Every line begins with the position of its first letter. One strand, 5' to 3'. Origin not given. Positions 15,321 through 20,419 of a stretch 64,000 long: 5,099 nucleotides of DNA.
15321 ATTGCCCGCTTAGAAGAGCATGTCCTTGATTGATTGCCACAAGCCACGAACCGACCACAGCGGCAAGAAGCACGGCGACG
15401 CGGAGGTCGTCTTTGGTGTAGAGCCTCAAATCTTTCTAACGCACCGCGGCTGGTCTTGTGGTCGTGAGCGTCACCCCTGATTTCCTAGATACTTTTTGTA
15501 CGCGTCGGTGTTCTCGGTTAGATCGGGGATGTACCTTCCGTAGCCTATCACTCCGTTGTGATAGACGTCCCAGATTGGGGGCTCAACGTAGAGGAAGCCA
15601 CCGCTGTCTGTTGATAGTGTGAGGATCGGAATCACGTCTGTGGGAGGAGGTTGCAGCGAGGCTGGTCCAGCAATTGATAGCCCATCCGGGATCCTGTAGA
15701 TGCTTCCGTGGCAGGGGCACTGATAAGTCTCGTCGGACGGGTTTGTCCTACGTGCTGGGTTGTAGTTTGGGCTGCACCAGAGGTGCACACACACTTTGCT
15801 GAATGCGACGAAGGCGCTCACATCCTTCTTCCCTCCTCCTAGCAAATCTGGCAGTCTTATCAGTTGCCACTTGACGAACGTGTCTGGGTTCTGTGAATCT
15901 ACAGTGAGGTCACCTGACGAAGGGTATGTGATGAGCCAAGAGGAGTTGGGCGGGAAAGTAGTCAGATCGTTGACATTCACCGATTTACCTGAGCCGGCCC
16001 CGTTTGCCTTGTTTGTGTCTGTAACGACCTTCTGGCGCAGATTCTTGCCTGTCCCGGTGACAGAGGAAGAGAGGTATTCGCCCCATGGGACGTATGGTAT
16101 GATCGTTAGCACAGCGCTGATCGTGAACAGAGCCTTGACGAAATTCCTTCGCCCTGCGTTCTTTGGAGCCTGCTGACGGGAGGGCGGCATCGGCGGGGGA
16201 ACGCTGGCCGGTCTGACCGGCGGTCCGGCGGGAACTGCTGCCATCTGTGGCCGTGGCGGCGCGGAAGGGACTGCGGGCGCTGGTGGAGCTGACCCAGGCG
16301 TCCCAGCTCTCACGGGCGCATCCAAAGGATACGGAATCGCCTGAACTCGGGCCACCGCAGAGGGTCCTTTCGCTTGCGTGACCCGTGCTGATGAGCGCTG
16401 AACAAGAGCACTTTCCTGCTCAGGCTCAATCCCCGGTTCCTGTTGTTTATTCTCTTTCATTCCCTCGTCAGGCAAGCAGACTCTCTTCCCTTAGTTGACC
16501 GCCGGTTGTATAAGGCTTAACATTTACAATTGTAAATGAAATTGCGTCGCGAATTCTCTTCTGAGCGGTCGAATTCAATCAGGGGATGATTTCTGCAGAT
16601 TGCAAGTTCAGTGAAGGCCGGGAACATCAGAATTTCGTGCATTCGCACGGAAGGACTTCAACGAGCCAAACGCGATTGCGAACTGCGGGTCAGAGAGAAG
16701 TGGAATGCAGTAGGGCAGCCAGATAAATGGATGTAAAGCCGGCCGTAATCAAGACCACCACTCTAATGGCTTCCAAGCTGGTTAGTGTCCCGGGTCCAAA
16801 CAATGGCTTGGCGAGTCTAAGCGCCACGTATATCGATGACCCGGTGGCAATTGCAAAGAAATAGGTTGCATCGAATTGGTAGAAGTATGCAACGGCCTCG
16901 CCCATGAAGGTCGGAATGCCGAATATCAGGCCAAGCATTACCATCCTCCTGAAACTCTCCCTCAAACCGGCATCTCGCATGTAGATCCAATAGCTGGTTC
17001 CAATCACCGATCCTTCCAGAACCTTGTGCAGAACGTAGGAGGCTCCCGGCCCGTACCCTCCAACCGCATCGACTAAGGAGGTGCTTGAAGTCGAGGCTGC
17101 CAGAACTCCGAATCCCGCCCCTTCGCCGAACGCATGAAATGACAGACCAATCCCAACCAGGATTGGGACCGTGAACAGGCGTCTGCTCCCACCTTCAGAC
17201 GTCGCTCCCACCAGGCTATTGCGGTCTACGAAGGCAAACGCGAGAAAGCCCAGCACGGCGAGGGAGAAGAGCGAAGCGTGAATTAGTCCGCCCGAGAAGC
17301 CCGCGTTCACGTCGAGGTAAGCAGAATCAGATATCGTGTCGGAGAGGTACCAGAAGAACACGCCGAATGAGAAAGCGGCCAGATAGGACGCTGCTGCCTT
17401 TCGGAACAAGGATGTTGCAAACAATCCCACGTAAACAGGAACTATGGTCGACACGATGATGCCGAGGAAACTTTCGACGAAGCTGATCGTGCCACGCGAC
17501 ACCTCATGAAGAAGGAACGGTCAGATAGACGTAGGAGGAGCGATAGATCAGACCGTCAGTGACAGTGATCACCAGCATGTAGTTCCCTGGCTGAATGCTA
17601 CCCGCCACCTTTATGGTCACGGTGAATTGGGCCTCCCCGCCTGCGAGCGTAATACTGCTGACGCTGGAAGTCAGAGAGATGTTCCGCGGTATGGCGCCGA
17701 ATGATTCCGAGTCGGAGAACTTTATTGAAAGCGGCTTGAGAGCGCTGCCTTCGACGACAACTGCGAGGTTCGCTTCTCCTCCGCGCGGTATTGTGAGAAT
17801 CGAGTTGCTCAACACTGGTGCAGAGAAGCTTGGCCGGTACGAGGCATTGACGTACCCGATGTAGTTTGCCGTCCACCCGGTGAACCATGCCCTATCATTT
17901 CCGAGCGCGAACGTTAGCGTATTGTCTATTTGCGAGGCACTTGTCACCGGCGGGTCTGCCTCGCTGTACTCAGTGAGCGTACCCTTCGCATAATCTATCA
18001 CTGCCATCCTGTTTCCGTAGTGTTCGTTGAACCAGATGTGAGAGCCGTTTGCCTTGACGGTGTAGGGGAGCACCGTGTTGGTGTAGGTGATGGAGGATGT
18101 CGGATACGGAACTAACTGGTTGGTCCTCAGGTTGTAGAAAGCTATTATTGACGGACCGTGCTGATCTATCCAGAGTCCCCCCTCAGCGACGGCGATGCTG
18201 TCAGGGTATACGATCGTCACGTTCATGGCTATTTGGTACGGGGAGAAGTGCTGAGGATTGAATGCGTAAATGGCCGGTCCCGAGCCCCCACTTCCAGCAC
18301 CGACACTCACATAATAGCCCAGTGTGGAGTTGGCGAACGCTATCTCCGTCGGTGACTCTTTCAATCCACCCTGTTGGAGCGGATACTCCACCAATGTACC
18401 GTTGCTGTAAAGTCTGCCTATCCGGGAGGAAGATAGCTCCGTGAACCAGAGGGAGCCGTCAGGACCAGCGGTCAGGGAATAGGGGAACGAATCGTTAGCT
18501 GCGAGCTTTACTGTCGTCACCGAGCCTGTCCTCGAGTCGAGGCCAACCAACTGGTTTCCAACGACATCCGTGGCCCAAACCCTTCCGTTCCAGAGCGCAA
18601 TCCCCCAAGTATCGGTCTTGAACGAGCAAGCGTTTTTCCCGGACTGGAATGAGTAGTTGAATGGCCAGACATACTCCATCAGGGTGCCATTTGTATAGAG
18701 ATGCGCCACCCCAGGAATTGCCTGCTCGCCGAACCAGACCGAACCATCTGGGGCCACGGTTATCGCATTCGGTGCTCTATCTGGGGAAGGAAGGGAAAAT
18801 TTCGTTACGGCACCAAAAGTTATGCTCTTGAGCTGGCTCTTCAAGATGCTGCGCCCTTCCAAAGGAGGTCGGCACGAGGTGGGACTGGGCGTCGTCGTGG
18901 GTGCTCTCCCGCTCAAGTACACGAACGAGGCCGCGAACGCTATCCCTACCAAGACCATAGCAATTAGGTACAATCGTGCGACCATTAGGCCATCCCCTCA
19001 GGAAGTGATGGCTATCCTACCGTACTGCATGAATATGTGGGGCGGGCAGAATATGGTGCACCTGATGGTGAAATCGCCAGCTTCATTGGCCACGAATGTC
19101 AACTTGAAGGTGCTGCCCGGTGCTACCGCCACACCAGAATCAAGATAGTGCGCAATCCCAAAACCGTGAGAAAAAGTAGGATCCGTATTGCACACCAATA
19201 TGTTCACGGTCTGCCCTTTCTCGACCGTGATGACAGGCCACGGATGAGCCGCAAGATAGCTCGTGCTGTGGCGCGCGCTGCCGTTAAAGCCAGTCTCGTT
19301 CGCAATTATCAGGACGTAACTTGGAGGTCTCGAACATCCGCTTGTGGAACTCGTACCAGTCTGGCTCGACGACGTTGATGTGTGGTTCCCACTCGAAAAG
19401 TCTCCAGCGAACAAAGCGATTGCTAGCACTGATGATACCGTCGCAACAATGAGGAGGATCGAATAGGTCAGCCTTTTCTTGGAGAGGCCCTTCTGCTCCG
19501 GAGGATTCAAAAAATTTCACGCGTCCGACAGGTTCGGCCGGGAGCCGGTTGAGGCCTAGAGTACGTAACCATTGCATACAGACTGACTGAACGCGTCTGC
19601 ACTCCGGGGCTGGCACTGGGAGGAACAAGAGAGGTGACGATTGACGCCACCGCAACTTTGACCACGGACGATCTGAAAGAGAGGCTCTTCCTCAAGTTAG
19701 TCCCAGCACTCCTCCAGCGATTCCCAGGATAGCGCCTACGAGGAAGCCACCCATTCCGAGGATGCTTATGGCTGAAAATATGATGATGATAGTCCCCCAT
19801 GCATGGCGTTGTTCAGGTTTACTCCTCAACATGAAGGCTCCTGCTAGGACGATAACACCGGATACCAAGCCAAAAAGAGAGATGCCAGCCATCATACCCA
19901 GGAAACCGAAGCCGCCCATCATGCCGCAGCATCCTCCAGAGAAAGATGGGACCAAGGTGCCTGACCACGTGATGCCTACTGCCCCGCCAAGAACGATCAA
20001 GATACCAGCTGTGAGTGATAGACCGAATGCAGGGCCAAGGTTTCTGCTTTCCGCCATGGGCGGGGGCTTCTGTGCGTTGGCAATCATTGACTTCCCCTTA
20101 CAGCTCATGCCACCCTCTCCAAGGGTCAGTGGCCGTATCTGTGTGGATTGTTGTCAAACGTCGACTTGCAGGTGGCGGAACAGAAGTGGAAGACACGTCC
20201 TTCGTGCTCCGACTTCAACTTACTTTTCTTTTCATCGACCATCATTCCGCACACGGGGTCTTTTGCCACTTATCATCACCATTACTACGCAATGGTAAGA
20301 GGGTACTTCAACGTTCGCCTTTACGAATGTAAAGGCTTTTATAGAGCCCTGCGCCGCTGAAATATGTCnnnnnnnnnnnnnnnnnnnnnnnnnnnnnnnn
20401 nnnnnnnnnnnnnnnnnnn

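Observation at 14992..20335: Shared TTTAC-N4-GTAAA palindrome in three promoters of the metal/redox island: a candidate regulon operator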

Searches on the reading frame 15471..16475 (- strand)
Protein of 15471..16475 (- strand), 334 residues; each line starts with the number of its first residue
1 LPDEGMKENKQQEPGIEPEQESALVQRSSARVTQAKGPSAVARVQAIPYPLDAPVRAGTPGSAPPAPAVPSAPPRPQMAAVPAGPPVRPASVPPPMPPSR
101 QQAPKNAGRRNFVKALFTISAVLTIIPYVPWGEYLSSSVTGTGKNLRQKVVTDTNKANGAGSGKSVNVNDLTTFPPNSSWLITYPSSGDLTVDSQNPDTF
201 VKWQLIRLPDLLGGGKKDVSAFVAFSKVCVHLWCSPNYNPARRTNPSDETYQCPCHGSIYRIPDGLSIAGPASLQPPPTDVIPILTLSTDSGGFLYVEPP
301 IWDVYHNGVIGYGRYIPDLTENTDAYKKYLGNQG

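Call 9: search_protein_families(library=pfam, proteins=[window:15471-16475:-], max_evalue=0.01)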
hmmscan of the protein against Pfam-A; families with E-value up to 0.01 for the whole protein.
window:15471-16475:- (334 aa): 1 family
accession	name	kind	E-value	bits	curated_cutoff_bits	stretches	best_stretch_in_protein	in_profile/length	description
PF00355.32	Rieske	-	8.3e-05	22.9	20.3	1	221-272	35-80/88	Rieske [2Fe-2S] domain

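Call 43: search_protein_families(library=ncbifam, proteins=[window:15471-16475:-], max_evalue=0.001)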
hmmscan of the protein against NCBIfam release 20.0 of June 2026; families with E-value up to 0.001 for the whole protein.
window:15471-16475:- (334 aa): 5 families
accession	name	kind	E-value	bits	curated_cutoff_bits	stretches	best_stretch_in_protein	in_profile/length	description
TIGR01416.1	Rieske_proteo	equivalog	3.3e-09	37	97.4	1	218-275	105-161/176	ubiquinol-cytochrome c reductase iron-sulfur subunit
NF045928.1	Cytb6fFeSPetC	equivalog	1.8e-06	27.5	250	1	224-274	103-146/179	cytochrome b6-f complex iron-sulfur subunit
NF010001.0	PRK13474.1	subfamily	6.6e-06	25.5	154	1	225-274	103-145/178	cytochrome b6-f complex iron-sulfur subunit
NF050121.1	bc1_QcrA_actin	exception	6.7e-06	25.8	275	1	219-296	237-304/319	cytochrome bc1 complex Rieske iron-sulfur subunit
TIGR02694.1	arsenite_ox_S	equivalog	0.00029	20.8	95.65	1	193-270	22-94/129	arsenate reductase (azurin) small subunit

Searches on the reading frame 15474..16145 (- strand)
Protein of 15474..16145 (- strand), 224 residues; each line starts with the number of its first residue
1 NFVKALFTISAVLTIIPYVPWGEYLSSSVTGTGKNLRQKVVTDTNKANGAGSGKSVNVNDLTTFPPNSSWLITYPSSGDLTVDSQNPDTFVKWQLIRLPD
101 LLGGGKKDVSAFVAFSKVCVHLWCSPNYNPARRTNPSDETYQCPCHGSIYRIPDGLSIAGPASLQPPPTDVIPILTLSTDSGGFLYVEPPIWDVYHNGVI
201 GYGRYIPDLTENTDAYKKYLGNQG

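Call 38: find_homologous_proteins(query=window:15474-16145:-, max_evalue=1e-15)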
Query seq(224 aa) (224 aa): 394 proteins with E <= 1e-15 among 748 candidates; the best 120 are listed.
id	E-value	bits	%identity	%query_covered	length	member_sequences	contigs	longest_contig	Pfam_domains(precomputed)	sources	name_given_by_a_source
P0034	4.7e-151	519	100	100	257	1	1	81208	-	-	-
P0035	5.0e-105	369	76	91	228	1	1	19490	-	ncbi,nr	ncbi:MAG: Rieske 2Fe-2S domain-containing protein [Thaumarchaeota archaeon]|nr:Rieske 2Fe-2S domain-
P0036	7.5e-105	368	74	94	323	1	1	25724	-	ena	-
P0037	9.2e-104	364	73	96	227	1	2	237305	-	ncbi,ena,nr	ncbi:MAG: Rieske 2Fe-2S domain-containing protein [Nitrososphaerota archaeon]|nr:Rieske 2Fe-2S domai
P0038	2.2e-103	363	85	84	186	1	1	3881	-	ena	-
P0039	2.6e-103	363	73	94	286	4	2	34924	-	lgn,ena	-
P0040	3.2e-101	356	70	94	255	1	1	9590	-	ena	-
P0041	3.4e-98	346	70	92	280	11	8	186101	-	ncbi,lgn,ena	-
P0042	8.3e-98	345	68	98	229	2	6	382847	PF00355.33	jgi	jgi:rieske iron-sulfur protein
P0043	9.9e-98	345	74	86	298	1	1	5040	-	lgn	-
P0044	1.7e-97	344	78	87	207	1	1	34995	-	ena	-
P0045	9.8e-96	338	74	87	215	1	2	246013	-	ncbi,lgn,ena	-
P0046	1.6e-95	338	72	91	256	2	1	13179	-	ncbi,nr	ncbi:MAG: Rieske 2Fe-2S domain-containing protein [Nitrososphaerota archaeon]|nr:Rieske 2Fe-2S domai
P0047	1.7e-95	337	68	97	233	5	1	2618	-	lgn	-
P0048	7.5e-95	335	68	92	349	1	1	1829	-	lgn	-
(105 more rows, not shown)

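Call 39: find_encoding_contigs(protein=P0036, flank=7000, max_places=1)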
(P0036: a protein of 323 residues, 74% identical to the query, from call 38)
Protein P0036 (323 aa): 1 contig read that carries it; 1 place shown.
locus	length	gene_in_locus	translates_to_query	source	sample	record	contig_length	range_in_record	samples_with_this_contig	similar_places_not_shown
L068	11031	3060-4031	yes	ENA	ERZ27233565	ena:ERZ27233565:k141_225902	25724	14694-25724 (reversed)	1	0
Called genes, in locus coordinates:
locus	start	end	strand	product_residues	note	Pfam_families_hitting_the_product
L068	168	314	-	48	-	-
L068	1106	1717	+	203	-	PF12802:MarR_2 (faint), PF01022:HTH_5 (faint), PF01047:MarR (faint), PF08279:HTH_11 (faint), PF12840:HTH_20 (weak), PF19187:HTH_PafC (faint), PF24266:HTH_HVO_0163_N, PF13412:HTH_24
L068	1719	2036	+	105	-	-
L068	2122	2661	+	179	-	-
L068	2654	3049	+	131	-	-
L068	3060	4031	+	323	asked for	-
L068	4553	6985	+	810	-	PF00690:Cation_ATPase_N, PF00122:E1-E2_ATPase, PF00702:Hydrolase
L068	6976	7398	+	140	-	PF01957:NfeD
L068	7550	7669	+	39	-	-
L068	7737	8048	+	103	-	PF08271:Zn_Ribbon_TF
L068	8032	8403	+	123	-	PF00382:TFIIB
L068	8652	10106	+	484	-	PF07690:MFS_1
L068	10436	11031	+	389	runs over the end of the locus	PF12797:Fer4_2 (weak), PF12838:Fer4_7 (weak), PF13247:Fer4_11, PF00037:Fer4 (weak), PF12797:Fer4_2 (weak), PF12837:Fer4_6 (weak), PF12838:Fer4_7 (weak), PF13247:Fer4_11, +2 more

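Call 40: find_encoding_contigs(protein=P0037, flank=7000, max_places=1)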
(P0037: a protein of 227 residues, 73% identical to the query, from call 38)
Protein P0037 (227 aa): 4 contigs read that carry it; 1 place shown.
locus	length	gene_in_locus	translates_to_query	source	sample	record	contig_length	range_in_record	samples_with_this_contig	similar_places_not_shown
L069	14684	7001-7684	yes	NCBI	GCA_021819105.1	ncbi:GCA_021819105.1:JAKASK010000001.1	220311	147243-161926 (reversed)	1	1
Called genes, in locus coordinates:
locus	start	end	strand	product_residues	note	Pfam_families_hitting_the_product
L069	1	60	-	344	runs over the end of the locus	PF02744:GalP_UDP_tr_C (weak)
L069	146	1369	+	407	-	PF01676:Metalloenzyme, PF10143:PhosphMutase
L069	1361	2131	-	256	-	PF01048:PNP_UDP_1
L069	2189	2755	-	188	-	PF00265:TK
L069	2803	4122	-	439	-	PF00278:Orn_DAP_Arg_deC, PF02784:Orn_Arg_deC_N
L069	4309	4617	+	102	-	PF01541:GIY-YIG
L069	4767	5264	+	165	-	PF01037:AsnC_trans_reg (weak), PF03927:NapD (faint), PF01037:AsnC_trans_reg (weak)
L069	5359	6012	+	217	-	PF01022:HTH_5 (faint), PF12840:HTH_20 (weak), PF24266:HTH_HVO_0163_N, PF01047:MarR (faint), PF12802:MarR_2 (faint), PF13412:HTH_24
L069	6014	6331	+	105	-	-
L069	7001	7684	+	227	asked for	-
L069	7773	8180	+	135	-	-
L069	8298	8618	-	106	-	-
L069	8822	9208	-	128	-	PF01918:Alba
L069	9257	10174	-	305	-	PF00389:2-Hacid_dh, PF02826:2-Hacid_dh_C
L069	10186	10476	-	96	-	PF01192:RNA_pol_Rpb6 (weak)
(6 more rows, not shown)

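Call 41: find_encoding_contigs(protein=P0041, flank=7000, max_places=2)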
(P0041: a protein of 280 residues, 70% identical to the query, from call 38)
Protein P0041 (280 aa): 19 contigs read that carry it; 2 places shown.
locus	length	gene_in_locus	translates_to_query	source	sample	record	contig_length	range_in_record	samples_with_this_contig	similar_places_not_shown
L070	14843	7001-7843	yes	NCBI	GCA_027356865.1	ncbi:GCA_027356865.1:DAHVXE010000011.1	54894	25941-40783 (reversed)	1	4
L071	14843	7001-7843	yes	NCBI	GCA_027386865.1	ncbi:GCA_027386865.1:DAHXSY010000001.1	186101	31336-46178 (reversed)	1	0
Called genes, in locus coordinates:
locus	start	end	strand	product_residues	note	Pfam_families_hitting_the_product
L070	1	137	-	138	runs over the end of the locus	PF01741:MscL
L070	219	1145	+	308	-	PF00892:EamA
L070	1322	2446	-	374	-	PF00346:Complex1_49kDa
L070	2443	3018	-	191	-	PF00329:Complex1_30kDa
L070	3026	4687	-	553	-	PF14528:LAGLIDADG_3 (weak), PF01058:Oxidored_q6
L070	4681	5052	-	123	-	PF00507:Oxidored_q4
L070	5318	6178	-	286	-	-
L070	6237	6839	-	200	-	-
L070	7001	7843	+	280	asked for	-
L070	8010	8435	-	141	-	PF00571:CBS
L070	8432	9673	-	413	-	PF00285:Citrate_synt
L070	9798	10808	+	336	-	-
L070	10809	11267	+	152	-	-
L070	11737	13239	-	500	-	PF01019:G_glu_transpept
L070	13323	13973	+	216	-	PF01022:HTH_5 (weak), PF12840:HTH_20 (weak)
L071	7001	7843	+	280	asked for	-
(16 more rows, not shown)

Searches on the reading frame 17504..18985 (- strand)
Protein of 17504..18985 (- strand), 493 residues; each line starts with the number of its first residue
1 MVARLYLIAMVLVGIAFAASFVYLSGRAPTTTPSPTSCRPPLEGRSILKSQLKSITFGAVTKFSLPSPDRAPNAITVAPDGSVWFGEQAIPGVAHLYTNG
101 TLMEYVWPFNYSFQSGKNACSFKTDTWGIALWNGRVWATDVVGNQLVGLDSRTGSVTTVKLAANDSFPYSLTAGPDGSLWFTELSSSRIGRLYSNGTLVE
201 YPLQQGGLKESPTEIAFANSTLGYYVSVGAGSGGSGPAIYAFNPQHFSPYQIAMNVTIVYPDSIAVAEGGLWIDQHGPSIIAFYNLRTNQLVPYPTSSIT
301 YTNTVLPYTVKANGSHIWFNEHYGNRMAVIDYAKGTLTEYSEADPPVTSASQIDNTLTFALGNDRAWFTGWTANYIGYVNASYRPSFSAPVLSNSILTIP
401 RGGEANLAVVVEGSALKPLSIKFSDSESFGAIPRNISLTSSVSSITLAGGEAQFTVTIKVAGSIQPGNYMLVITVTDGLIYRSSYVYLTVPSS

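Call 9: search_protein_families(library=pfam, proteins=[window:17504-18985:-], max_evalue=0.01)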
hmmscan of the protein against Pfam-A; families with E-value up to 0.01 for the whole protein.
window:17504-18985:- (493 aa): 3 families
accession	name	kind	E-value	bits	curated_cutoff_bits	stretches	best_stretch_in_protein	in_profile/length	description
PF24684.1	Vgb_lyase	-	1.2e-30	106.8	50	3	133-207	65-138/290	Virginiamycin B lyase family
PF08450.18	SGL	-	0.0052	16.9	26.3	0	62-108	74-123/246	SMP-30/Gluconolactonase/LRE-like region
PF21959.2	DUF6923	-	0.0053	17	27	0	129-165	137-173/234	Repeat of unknown function (DUF6923)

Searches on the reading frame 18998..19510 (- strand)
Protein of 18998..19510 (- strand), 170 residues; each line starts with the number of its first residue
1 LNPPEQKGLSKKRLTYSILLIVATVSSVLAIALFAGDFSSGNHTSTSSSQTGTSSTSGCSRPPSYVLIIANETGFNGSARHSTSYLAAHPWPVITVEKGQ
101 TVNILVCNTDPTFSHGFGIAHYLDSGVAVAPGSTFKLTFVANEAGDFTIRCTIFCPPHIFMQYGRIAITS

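Call 9: search_protein_families(library=pfam, proteins=[window:18998-19510:-], max_evalue=0.01)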
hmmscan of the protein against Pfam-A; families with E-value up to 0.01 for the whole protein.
window:18998-19510:- (170 aa): 3 families
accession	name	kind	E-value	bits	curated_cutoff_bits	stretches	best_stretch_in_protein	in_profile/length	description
PF13473.12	Cupredoxin_1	-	0.00036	21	27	1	93-152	36-93/104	Cupredoxin-like domain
PF00394.28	Cu-oxidase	-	0.0017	18.9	21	0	67-120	33-86/157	Multicopper oxidase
PF07731.20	Cu-oxidase_2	-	0.0055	16.9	20.4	0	127-153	93-119/137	Multicopper oxidase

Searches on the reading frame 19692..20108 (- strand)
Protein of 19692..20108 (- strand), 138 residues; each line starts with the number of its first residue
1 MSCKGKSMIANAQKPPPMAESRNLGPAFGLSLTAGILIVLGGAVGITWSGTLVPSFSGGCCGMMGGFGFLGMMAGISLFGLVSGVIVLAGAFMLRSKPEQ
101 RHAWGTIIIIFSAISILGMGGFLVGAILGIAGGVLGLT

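Call 9: search_protein_families(library=pfam, proteins=[window:19692-20108:-], max_evalue=0.01)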
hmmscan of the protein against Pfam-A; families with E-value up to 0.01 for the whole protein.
window:19692-20108:- (138 aa): 1 family
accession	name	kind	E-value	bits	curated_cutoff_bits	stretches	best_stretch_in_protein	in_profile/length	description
PF19609.4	DUF6114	-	0.0054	17.8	27.9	0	34-136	12-102/106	Family of unknown function (DUF6114)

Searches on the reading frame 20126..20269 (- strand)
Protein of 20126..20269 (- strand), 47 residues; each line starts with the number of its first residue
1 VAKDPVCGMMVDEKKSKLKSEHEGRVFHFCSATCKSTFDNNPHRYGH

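Call 43: search_protein_families(library=ncbifam, proteins=[window:20126-20269:-], max_evalue=0.001)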
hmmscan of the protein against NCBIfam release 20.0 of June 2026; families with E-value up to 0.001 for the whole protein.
window:20126-20269:- (47 aa): 0 families

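Call 55: search_protein_families(library=pfam, proteins=[window:20129-20269:-], max_evalue=10)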
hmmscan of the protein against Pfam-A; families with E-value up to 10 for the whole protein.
seq(47 aa): 4 families
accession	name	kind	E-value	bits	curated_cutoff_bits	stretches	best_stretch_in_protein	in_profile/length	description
PF04945.19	YHS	-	1.2e-14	54.5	30.3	1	3-45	2-43/47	YHS domain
PF24273.1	TRASH_HVO_1752_C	-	0.00091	19.8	27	1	7-40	7-38/47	HVO_1752, C-terminal TRASH domain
PF06467.20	zf-FCS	-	0.021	15.1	22.4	1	22-38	23-39/39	MYM-type Zinc finger with FCS sequence motif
PF24461.1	DUF7576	-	0.16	12.3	27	1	23-39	43-59/60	Family of unknown function (DUF7576)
